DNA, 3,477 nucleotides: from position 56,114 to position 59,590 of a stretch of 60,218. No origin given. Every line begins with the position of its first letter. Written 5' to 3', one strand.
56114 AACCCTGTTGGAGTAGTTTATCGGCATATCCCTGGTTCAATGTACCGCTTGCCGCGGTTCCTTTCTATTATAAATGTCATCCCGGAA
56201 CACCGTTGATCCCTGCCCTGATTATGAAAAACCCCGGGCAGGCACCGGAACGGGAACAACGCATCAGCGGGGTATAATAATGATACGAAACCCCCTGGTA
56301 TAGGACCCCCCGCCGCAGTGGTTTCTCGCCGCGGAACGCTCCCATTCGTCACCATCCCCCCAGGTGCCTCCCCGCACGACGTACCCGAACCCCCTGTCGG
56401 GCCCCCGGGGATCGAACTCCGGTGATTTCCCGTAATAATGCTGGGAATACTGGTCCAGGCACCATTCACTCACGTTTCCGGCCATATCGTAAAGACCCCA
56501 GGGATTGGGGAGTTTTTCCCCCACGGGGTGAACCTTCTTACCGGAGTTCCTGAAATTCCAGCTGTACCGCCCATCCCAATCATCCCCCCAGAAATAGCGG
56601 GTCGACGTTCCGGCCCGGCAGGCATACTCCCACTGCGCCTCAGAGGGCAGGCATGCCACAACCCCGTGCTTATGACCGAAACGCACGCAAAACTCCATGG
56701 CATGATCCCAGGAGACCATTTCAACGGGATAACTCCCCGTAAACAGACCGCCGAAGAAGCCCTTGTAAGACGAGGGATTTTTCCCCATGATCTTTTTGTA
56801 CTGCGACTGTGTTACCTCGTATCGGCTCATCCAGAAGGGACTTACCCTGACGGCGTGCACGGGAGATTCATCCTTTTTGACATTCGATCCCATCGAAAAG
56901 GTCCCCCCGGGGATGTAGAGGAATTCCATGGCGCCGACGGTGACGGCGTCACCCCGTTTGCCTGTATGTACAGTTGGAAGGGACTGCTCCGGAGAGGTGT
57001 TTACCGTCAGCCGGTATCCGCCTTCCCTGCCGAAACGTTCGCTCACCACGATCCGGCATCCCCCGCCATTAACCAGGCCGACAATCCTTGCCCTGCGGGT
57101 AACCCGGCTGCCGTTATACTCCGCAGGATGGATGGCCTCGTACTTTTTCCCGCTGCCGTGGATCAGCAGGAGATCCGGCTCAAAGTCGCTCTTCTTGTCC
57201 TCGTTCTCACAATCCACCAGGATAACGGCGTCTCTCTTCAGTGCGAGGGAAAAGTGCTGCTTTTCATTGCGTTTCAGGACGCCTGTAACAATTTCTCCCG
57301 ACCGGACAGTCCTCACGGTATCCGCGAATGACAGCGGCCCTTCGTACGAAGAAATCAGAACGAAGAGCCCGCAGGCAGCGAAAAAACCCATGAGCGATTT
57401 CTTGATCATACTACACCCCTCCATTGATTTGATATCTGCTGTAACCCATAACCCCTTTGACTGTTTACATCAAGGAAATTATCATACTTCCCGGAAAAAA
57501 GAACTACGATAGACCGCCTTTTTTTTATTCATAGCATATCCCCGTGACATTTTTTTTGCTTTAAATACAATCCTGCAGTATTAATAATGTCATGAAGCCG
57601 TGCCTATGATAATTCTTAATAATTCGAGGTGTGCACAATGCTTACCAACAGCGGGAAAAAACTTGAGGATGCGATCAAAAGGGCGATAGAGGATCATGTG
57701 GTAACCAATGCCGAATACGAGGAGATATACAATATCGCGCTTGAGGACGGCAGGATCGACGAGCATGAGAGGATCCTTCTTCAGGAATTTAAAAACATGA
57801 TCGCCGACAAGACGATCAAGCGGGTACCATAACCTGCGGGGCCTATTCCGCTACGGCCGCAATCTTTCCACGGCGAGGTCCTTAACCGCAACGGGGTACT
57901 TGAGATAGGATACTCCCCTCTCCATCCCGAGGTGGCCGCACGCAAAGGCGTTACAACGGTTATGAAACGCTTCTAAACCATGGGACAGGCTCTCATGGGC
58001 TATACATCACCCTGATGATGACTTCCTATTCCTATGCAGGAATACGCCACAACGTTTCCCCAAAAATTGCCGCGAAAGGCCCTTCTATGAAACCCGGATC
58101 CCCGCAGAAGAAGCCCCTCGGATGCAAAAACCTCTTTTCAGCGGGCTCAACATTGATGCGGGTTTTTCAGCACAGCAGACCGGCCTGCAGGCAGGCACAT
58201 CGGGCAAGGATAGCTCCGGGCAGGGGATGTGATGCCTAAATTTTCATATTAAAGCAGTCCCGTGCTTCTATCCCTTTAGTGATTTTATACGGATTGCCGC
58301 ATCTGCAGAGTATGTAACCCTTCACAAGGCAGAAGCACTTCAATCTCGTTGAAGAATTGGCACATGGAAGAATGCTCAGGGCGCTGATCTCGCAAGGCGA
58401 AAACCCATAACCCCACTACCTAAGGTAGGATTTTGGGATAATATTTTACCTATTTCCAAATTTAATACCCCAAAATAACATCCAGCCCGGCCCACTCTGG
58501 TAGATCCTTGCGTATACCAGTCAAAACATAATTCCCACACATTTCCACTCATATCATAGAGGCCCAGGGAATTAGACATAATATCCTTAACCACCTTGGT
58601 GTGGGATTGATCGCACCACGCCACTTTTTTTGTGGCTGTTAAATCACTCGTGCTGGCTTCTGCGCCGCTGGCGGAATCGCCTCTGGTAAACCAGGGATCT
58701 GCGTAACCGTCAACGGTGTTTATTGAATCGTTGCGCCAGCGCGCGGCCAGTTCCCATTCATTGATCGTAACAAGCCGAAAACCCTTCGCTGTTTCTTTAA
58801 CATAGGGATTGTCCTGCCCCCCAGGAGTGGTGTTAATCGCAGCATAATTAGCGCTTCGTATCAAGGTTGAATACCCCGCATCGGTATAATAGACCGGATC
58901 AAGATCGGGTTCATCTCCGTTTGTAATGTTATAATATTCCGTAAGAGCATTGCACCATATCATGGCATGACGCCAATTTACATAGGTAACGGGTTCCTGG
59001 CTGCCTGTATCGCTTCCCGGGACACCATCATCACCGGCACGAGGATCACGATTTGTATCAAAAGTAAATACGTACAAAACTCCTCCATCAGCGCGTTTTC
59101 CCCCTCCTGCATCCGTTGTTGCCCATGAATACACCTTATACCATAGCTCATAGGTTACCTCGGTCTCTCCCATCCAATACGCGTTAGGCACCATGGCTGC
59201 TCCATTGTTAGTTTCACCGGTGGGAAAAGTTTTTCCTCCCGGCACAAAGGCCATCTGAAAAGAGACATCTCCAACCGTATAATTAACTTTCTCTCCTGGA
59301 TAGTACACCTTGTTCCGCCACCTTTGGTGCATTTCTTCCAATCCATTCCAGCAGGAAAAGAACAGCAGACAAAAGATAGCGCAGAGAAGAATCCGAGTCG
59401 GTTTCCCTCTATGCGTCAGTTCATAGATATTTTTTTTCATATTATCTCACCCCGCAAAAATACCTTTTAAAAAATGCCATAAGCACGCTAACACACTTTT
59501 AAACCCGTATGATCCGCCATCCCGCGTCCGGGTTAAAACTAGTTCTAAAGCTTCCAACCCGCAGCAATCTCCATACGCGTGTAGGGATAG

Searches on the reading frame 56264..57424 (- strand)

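Call 96: search_protein_families(library=pfam, proteins=[window:56264-57424:-], max_evalue=0.00001)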
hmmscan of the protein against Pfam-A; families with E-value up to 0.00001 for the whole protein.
window:56264-57424:- (386 aa): 1 family
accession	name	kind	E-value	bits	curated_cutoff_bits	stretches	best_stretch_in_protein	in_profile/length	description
PF03781.23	FGE-sulfatase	-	4.3e-44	151.5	23.3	1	167-382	4-254/255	Sulfatase-modifying factor enzyme 1-like domain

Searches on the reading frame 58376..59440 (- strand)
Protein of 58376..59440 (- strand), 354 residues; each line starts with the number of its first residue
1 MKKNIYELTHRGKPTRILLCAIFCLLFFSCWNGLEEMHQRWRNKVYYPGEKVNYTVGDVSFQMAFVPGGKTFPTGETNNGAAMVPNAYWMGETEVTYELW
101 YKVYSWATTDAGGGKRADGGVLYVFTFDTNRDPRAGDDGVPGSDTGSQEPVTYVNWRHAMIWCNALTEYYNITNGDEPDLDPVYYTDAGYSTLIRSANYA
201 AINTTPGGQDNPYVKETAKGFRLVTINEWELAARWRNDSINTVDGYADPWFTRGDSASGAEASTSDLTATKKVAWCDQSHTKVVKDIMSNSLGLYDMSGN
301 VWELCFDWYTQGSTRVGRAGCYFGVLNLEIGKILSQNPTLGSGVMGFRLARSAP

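Call 65: search_protein_families(library=pfam, proteins=[window:58376-59440:-], max_evalue=0.0001)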
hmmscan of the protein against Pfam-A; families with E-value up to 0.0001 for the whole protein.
window:58376-59440:- (354 aa): 1 family
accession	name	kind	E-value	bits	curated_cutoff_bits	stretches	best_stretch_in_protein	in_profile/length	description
PF03781.23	FGE-sulfatase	-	1.5e-24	87.5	23.3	1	75-318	25-218/255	Sulfatase-modifying factor enzyme 1-like domain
